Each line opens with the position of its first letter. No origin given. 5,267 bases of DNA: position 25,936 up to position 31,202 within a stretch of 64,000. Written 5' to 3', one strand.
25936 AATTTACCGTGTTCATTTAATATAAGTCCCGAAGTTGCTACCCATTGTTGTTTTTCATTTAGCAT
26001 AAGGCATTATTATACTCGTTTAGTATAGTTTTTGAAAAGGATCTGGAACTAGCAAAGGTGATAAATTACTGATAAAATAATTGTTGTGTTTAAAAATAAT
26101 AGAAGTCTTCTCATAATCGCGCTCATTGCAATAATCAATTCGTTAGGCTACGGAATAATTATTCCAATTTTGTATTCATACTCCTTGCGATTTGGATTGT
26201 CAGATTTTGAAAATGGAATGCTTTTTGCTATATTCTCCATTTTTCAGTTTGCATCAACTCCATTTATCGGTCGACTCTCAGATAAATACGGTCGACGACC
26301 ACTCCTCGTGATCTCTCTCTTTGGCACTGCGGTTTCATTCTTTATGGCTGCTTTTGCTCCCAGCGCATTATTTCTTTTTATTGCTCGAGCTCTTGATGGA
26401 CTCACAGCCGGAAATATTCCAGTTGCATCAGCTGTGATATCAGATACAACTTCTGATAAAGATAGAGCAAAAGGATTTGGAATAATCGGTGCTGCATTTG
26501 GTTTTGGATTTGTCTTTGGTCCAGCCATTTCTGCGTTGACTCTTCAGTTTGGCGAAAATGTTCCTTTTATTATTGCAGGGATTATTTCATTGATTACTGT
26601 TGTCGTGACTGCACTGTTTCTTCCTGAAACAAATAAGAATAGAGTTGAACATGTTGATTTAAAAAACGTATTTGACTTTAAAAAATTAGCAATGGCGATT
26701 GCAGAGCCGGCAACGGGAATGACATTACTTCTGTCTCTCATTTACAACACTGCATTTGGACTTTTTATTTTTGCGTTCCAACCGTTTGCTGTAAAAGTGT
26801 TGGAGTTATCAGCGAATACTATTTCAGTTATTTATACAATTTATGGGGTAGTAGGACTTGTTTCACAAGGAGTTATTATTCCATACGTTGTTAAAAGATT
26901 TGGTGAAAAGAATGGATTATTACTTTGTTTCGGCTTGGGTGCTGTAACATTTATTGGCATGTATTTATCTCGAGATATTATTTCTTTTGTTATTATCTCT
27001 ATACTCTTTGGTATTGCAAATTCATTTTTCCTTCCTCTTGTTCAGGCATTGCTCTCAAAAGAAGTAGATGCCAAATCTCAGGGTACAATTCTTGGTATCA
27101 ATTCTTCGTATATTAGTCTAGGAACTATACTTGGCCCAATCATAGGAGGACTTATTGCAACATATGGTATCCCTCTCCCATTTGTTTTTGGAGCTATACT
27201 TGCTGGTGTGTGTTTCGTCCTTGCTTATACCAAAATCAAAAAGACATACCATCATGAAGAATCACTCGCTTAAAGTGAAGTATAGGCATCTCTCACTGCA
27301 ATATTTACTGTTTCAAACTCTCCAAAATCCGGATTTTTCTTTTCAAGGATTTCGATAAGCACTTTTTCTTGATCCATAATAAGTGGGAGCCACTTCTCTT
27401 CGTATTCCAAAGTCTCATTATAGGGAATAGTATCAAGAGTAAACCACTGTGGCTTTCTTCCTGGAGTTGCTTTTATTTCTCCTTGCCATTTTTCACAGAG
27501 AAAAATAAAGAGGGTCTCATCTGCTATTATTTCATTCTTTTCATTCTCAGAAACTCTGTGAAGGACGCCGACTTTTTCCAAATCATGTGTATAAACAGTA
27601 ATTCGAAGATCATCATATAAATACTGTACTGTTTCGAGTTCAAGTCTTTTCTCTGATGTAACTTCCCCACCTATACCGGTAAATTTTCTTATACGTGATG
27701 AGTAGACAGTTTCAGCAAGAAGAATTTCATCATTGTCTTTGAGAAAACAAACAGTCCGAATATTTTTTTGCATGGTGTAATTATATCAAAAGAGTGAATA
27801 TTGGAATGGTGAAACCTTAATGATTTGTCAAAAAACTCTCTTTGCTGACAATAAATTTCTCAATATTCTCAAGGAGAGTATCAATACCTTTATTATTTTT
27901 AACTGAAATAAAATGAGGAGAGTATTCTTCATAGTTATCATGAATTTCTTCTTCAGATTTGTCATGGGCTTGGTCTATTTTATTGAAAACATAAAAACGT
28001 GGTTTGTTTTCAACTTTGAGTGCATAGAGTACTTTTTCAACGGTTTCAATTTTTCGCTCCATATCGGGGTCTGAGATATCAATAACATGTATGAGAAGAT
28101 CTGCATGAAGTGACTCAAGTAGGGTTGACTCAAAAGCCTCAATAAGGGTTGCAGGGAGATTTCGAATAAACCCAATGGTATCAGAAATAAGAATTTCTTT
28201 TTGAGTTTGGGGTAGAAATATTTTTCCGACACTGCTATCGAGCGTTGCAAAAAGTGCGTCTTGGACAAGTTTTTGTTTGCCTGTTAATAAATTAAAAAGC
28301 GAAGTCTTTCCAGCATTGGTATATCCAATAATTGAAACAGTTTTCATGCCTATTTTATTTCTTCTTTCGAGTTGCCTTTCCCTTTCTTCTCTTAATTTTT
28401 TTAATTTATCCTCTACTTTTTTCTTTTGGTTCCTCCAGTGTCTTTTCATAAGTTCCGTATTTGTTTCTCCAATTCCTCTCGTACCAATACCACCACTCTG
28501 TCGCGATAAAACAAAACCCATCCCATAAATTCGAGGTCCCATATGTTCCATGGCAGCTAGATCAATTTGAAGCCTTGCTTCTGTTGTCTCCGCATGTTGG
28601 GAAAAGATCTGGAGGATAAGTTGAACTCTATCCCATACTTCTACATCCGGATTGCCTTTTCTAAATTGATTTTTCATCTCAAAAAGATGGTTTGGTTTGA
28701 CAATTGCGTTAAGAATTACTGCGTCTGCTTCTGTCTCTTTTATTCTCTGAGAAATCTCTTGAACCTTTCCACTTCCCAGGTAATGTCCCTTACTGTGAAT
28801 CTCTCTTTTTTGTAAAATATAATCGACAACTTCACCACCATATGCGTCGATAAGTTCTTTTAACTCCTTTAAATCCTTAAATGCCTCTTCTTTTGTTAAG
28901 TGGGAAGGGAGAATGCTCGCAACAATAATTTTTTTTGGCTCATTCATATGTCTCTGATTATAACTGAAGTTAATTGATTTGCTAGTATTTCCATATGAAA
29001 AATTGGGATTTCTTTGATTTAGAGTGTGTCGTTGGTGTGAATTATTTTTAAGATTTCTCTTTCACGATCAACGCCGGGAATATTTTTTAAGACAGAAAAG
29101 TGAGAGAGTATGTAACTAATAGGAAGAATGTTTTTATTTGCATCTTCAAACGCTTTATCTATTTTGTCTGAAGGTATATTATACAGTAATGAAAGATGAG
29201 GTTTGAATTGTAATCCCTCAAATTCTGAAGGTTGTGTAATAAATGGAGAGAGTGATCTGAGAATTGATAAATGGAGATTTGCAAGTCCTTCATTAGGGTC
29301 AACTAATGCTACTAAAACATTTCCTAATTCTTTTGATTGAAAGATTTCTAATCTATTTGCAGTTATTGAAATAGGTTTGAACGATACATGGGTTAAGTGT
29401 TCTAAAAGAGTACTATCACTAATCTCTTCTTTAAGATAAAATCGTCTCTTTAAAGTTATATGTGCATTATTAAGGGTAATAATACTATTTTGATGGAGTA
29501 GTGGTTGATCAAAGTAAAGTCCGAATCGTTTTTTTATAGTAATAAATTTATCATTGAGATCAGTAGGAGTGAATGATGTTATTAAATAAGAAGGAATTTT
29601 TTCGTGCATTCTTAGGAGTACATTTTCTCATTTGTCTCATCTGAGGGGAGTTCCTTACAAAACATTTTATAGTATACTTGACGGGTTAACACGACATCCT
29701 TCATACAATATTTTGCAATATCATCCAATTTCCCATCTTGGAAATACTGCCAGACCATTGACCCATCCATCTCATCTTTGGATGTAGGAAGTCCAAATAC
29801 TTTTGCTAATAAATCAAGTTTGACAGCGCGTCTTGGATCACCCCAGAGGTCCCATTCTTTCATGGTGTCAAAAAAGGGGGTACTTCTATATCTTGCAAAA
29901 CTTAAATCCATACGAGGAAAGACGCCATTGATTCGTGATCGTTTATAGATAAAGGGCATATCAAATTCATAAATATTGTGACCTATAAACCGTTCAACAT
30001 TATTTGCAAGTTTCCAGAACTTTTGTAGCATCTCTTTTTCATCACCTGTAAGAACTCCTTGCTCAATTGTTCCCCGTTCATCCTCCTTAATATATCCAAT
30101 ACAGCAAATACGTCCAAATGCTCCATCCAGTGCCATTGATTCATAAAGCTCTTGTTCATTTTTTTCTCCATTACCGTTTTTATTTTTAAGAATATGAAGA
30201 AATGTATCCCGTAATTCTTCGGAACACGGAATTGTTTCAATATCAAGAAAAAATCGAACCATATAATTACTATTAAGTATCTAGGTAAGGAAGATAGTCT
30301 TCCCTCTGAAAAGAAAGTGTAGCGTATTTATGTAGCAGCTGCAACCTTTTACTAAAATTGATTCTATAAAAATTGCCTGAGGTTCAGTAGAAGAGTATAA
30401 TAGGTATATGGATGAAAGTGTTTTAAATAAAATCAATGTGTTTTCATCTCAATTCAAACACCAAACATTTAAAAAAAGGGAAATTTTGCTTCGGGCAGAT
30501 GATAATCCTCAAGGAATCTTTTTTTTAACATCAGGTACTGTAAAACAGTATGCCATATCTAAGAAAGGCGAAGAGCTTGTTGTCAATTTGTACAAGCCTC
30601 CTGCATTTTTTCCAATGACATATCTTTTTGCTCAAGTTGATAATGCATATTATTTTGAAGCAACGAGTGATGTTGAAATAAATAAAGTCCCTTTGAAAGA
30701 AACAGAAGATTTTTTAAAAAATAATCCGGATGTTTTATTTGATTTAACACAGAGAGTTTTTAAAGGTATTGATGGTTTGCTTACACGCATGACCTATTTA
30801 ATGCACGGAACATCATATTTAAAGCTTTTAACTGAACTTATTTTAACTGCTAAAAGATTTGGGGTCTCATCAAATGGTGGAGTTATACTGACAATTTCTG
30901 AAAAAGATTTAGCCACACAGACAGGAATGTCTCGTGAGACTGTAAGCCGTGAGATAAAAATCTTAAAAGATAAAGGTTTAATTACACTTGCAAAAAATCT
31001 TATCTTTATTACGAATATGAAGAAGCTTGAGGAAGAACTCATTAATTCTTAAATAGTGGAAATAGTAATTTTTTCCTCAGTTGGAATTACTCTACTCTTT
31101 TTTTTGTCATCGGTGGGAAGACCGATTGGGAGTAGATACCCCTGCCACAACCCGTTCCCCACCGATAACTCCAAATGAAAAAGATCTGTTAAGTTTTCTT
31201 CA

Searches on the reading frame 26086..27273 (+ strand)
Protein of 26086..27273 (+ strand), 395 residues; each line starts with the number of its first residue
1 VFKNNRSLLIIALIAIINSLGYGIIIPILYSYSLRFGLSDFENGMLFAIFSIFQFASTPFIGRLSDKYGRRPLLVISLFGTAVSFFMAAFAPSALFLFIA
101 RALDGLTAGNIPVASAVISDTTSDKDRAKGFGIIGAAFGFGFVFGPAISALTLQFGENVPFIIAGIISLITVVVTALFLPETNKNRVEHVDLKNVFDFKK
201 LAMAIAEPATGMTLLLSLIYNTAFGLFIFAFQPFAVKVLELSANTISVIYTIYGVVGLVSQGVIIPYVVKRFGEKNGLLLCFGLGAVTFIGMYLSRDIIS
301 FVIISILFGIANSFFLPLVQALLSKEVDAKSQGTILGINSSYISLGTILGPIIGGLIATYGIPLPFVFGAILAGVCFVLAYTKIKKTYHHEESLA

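Call 30: search_protein_families(library=pfam, proteins=[window:26086-27273:+], max_evalue=0.001)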
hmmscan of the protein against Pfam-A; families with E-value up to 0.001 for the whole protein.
window:26086-27273:+ (395 aa): 6 families
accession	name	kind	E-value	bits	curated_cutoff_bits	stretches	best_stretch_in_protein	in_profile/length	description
PF07690.21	MFS_1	-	3.1e-63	214.3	33.4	2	11-190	1-183/347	Major Facilitator Superfamily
PF13347.12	MFS_2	-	3.3e-13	49.4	27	1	28-360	20-383/427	MFS/sugar transport protein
PF12832.13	MFS_1_like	-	5.4e-13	49.2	25.2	2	5-155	211-365/373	MFS_1 like family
PF00083.30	Sugar_tr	-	8.3e-12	45.2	22.3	1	39-182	44-194/452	Sugar (and other) transporter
PF06779.20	MFS_4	-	9.9e-09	35.4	26.3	1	70-378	59-361/364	Uncharacterised MFS-type transporter YbfB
PF01306.25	LacY_symp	-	1.4e-05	24.5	24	1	36-348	38-363/413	LacY proton/sugar symporter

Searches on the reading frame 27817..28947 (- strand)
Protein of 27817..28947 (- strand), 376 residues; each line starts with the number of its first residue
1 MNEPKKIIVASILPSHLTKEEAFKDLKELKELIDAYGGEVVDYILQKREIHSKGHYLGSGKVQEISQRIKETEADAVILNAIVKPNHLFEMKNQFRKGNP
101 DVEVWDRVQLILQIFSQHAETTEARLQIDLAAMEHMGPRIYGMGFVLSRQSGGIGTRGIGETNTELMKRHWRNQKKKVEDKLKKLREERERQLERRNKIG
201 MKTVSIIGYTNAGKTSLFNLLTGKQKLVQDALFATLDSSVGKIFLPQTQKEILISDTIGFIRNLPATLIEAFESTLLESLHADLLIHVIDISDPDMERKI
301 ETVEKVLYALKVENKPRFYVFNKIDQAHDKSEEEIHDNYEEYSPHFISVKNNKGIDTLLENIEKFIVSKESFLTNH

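Call 30: search_protein_families(library=pfam, proteins=[window:27817-28947:-], max_evalue=0.001)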
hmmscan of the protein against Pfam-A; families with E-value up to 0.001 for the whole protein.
window:27817-28947:- (376 aa): 8 families
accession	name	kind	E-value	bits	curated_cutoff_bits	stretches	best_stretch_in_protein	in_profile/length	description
PF16360.10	GTP-bdg_M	-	3e-20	73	29.5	1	118-196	1-79/79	GTP-binding GTPase Middle Region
PF13167.11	GTP-bdg_N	-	5e-20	72.3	25.4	1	25-115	3-88/89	GTP-binding GTPase N-terminal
PF01926.29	MMR_HSR1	-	1.5e-19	70.6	21.9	1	203-323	1-113/113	50S ribosome-binding GTPase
PF02421.24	FeoB_N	-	1.6e-08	34.6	27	1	203-331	2-122/156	Ferrous iron transport protein B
PF03193.22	RsgA_GTPase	-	3.3e-08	34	30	1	283-364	24-106/174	RsgA GTPase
PF16897.10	MMR_HSR1_Xtn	-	5.2e-05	23.6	35.2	1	312-362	53-100/106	C-terminal region of MMR_HSR1 domain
PF00009.33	GTP_EFTU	-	0.00014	22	26.5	0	282-365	93-185/188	Elongation factor Tu GTP binding domain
PF09439.16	SRPRB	-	0.00076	19.3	25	1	202-341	4-136/178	Signal recognition particle receptor beta subunit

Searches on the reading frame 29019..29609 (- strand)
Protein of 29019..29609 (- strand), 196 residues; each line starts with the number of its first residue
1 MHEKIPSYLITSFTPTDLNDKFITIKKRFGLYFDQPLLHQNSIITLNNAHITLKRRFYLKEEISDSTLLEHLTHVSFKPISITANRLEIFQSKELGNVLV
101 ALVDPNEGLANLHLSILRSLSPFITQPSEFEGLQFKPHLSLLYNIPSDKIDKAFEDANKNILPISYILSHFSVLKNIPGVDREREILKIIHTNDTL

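Call 31: search_protein_families(library=pfam, proteins=[window:29019-29609:-], max_evalue=0.001)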
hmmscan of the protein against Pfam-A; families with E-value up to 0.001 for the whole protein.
window:29019-29609:- (196 aa): 2 families
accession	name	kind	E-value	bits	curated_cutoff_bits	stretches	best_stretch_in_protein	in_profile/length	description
PF13563.12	2_5_RNA_ligase2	-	2.2e-10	41.2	27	1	48-175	25-147/152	2'-5' RNA ligase superfamily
PF02834.22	LigT_PEase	-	0.0008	20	23.3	0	47-98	33-85/87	LigT like Phosphoesterase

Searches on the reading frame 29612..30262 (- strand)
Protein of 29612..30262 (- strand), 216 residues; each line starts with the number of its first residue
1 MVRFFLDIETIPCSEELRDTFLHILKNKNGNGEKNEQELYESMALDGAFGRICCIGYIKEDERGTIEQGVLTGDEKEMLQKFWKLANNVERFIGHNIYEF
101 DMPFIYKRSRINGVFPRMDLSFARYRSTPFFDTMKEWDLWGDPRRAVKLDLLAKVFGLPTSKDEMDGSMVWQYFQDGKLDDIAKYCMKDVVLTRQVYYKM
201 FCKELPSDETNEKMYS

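Call 31: search_protein_families(library=pfam, proteins=[window:29612-30262:-], max_evalue=0.001)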
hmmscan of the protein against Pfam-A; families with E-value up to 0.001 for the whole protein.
window:29612-30262:- (216 aa): 4 families
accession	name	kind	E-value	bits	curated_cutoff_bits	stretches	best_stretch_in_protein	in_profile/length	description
PF10108.15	DNA_pol_B_exo2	-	3e-21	76.5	24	1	49-201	8-174/213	Predicted 3'-5' exonuclease related to the exonuclease domain of PolB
PF13482.12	RNase_H_2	-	7e-11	42.8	22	1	41-200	6-164/165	RNase_H superfamily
PF03104.25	DNA_pol_B_exo1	-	9.7e-07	28.9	23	1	72-112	140-183/242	DNA polymerase family B, exonuclease domain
PF01612.26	DNA_pol_A_exo1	-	0.00017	21.9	23.6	1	42-200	29-168/173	3'-5' exonuclease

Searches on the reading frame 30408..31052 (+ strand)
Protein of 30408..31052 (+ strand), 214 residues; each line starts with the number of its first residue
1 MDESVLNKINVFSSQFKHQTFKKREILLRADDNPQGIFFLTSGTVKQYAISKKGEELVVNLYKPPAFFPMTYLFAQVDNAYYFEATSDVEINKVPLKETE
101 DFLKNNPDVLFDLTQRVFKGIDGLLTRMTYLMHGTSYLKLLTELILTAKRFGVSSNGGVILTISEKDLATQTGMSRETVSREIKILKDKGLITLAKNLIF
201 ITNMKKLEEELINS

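Call 31: search_protein_families(library=pfam, proteins=[window:30408-31052:+], max_evalue=0.001)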
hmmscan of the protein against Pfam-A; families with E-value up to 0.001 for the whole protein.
window:30408-31052:+ (214 aa): 9 families
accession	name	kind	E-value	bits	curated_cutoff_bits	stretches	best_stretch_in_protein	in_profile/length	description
PF00027.35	cNMP_binding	-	4.6e-13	49.4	27.5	1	19-106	2-89/89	Cyclic nucleotide-binding domain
PF13545.12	HTH_Crp_2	-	4.7e-13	49.3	27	1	144-209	10-69/70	Crp-like helix-turn-helix domain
PF08279.18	HTH_11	-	3e-05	24.3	25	1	163-191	16-44/55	HTH domain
PF12802.13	MarR_2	-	0.00019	22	27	1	166-194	24-52/61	MarR family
PF13412.12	HTH_24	-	0.00025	21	21.9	1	163-193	18-48/48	Winged helix-turn-helix DNA-binding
PF25213.1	HVO_A0261_N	-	0.00039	20.7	35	1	164-193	26-55/86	HVO_A0261 N-terminal domain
PF13730.12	HTH_36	-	0.00052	20.2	25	1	166-192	29-55/55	Helix-turn-helix domain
PF00325.26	Crp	-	0.00059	19.9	21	0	161-192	1-32/32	Bacterial regulatory proteins, crp family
PF05732.17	RepL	-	0.00098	19.1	20.3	0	161-203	74-116/164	Firmicute plasmid replication protein (RepL)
